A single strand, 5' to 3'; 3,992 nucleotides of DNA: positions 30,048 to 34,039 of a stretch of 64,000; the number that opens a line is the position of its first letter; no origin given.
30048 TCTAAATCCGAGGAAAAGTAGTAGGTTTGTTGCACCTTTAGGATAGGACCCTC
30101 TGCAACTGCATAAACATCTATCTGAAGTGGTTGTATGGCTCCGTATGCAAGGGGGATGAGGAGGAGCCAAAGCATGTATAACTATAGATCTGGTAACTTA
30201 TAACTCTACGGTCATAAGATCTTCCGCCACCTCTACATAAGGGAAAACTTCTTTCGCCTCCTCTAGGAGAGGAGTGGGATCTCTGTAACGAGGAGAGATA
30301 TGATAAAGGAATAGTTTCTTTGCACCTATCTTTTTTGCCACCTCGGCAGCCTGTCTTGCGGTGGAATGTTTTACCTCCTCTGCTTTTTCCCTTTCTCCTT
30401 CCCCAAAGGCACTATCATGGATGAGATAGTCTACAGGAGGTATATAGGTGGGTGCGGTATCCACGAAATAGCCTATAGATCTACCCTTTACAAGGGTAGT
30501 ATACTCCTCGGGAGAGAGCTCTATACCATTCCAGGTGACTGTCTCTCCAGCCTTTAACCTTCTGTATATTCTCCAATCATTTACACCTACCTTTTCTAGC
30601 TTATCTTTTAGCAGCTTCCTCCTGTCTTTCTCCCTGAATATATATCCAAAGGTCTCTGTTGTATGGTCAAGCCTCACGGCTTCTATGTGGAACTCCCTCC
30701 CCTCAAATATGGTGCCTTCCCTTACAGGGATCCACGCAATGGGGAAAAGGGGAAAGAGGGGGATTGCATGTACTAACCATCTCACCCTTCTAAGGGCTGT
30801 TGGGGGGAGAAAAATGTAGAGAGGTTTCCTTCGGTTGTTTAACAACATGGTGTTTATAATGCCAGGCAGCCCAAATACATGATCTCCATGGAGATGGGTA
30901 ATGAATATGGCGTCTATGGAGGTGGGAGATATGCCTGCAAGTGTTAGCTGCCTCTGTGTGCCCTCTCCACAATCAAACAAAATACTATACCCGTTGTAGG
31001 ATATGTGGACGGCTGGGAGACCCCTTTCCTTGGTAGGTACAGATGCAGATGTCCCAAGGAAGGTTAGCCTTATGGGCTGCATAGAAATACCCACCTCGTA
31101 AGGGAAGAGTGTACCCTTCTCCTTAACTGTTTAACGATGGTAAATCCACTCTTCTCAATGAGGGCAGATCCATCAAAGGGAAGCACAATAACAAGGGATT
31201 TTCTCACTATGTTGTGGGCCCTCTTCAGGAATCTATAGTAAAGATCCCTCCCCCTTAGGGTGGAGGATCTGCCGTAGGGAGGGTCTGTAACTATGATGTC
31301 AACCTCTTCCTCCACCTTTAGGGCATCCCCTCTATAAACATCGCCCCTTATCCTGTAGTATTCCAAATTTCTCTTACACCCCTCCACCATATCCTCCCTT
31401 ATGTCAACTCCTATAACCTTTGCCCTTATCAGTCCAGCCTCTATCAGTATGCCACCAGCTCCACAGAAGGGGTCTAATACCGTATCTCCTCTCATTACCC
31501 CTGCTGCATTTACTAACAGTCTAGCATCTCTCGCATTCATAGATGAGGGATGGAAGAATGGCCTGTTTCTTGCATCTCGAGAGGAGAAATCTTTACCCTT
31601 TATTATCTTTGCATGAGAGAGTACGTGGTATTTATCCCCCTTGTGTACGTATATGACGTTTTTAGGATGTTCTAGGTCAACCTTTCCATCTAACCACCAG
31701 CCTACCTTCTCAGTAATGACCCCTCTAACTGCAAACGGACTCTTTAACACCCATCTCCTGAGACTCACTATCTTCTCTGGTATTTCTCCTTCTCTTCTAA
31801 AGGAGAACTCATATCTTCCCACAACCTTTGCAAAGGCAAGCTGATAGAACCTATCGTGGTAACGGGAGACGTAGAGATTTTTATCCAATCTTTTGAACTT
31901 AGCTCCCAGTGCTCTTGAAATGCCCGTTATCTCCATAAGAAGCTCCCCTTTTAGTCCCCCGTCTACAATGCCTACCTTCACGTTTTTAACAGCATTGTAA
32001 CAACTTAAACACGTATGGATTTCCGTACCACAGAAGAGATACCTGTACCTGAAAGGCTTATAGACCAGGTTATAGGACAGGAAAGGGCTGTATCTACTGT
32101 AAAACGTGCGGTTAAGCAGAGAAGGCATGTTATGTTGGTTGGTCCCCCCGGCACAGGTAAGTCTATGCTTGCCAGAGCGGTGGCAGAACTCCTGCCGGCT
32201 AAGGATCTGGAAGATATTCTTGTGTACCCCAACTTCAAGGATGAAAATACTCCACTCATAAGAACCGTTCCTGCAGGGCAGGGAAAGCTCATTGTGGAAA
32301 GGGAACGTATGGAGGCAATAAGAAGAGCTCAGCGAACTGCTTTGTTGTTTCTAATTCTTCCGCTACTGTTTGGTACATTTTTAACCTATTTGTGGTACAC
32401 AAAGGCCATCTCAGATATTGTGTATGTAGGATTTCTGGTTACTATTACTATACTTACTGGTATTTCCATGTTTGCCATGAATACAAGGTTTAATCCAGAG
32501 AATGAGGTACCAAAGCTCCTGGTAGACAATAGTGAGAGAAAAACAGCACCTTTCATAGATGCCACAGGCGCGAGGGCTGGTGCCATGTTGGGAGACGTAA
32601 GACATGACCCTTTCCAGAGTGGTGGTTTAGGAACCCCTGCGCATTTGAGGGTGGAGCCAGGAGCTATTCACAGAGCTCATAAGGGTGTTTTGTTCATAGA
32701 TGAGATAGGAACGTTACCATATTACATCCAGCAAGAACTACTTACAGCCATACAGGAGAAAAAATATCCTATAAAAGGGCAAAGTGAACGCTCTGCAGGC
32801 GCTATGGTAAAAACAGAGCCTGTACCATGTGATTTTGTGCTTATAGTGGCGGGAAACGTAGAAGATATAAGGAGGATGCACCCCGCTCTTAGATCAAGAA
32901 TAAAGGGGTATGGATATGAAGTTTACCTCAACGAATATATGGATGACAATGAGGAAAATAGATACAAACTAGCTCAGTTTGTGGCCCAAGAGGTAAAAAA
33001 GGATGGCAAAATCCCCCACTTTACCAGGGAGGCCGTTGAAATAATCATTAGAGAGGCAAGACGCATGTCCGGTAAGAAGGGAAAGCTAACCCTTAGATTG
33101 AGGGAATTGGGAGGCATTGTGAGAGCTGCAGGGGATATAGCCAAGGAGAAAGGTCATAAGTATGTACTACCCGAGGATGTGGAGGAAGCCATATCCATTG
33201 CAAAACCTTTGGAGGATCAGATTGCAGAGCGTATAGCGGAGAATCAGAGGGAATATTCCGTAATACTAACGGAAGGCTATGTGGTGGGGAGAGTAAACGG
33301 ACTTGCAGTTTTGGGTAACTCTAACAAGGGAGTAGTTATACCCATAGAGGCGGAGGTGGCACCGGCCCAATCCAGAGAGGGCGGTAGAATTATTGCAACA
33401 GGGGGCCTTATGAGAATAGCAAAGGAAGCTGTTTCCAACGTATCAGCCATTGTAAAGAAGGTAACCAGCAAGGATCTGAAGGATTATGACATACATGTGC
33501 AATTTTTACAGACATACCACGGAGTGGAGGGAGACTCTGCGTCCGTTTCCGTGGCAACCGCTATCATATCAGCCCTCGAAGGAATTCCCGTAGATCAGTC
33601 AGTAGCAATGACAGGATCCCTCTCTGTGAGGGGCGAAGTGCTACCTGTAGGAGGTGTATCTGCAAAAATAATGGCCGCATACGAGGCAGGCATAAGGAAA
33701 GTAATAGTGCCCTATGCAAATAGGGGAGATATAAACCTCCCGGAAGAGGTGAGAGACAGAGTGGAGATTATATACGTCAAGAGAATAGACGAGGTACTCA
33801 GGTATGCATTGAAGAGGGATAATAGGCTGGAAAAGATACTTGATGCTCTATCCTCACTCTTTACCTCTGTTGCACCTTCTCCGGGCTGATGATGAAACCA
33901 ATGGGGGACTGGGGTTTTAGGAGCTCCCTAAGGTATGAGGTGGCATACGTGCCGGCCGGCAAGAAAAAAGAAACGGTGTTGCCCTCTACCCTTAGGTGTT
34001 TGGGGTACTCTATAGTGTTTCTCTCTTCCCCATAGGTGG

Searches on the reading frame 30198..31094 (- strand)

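Call 84: search_protein_families(library=pfam, proteins=[window:30198-31094:-], max_evalue=0.001)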
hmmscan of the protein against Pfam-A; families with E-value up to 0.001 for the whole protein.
window:30198-31094:- (298 aa): 4 families
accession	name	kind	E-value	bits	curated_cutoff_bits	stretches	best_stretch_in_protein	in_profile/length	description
PF12706.13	Lactamase_B_2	-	1.6e-15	57.7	27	1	38-158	3-135/200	Beta-lactamase superfamily domain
PF00753.33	Lactamase_B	-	2.9e-12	47.4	22.7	1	33-142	13-129/196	Metallo-beta-lactamase superfamily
PF23023.1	Anti-Pycsar_Apyc1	-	7.9e-08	32.5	50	1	29-77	23-71/250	Anti-Pycsar protein Apyc1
PF13691.12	Lactamase_B_4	-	2.2e-06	27.7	27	1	18-71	4-59/63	tRNase Z endonuclease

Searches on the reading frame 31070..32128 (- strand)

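Call 84: search_protein_families(library=pfam, proteins=[window:31070-32128:-], max_evalue=0.001)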
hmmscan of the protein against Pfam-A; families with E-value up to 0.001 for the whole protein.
window:31070-32128:- (352 aa): 9 families
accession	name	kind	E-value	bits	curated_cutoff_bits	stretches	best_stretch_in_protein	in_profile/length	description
PF01170.24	UPF0020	-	2.4e-29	102.9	22.3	1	188-319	3-169/197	RMKL-like, methyltransferase domain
PF01555.25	N6_N4_Mtase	-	2e-09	38.2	26.7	1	186-249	159-217/221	DNA methylase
PF13847.12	Methyltransf_31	-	1.1e-07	32.1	27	1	214-282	4-81/145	Methyltransferase domain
PF09445.16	Methyltransf_15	-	1.4e-07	31.7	22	1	216-289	3-85/165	RNA cap guanine-N2 methyltransferase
PF11599.14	AviRa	-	3.1e-07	30.5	25.7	0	263-336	153-228/232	RRNA methyltransferase AviRa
PF03602.21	Cons_hypoth95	-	6.7e-07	29.6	24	1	210-291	39-129/182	Conserved hypothetical protein 95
PF13649.12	Methyltransf_25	-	6.6e-06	27.2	27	1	217-280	1-69/97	Methyltransferase domain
PF05175.20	MTS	-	7.9e-06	26.1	23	1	202-310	20-132/170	Methyltransferase small domain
PF02384.22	N6_Mtase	-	0.00017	21.5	20.4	1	191-288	28-138/311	N-6 DNA Methylase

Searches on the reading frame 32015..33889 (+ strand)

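Call 66: search_protein_families(library=pfam, proteins=[window:32015-33889:+], max_evalue=0.001)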
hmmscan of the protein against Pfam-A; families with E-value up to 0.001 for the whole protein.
window:32015-33889:+ (624 aa): 18 families
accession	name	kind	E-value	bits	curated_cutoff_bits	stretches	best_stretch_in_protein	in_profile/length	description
PF05362.19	Lon_C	-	6.6e-36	124.2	21.1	1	422-600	25-204/205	Lon protease (S16) C-terminal proteolytic domain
PF01078.27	Mg_chelatase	-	3.3e-16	59.7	20.3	2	17-69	3-55/207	Magnesium chelatase, subunit ChlI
PF00158.32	Sigma54_activat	-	1.1e-14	54.9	20.2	1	172-258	45-129/168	Sigma-54 interaction domain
PF07728.20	AAA_5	-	2.5e-12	47.4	22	2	38-61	1-24/139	AAA domain (dynein-related subfamily)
PF20436.4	LonB_AAA-LID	-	7.2e-11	42.4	22.4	1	335-394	1-60/65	Archaeal LonB, AAA+ ATPase LID domain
PF13541.12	ChlI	-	6.5e-09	36.2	27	1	468-569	21-121/121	Subunit ChlI of Mg-chelatase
PF00004.35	AAA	-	5.6e-08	33.7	21.2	1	39-60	1-22/131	ATPase family associated with various cellular activities (AAA)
PF20030.5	bpMoxR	-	2.9e-06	26.9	27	1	14-69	9-64/205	MoxR domain in the MoxR-vWA-beta-propeller ternary systems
PF13401.12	AAA_22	-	4.4e-06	27.5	27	1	35-85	4-54/130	AAA domain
PF13191.12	AAA_16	-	7.5e-06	27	32.6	1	19-67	2-52/167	AAA ATPase domain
PF13654.12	AAA_32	-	1.7e-05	25.2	21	1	177-282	2-109/133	LonB-like, AAA domain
PF05496.18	RuvB_N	-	1.7e-05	25.1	27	0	20-60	10-57/159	Holliday junction DNA helicase RuvB P-loop domain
PF00493.29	MCM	-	2e-05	24.3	23.3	0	20-62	41-83/224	MCM P-loop domain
PF12775.13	AAA_7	-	7.8e-05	22.7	25.8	1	24-65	21-62/181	P-loop containing dynein motor region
PF20720.3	nSTAND3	-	0.00012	22.3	27.2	1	24-59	5-40/155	Novel STAND NTPase 3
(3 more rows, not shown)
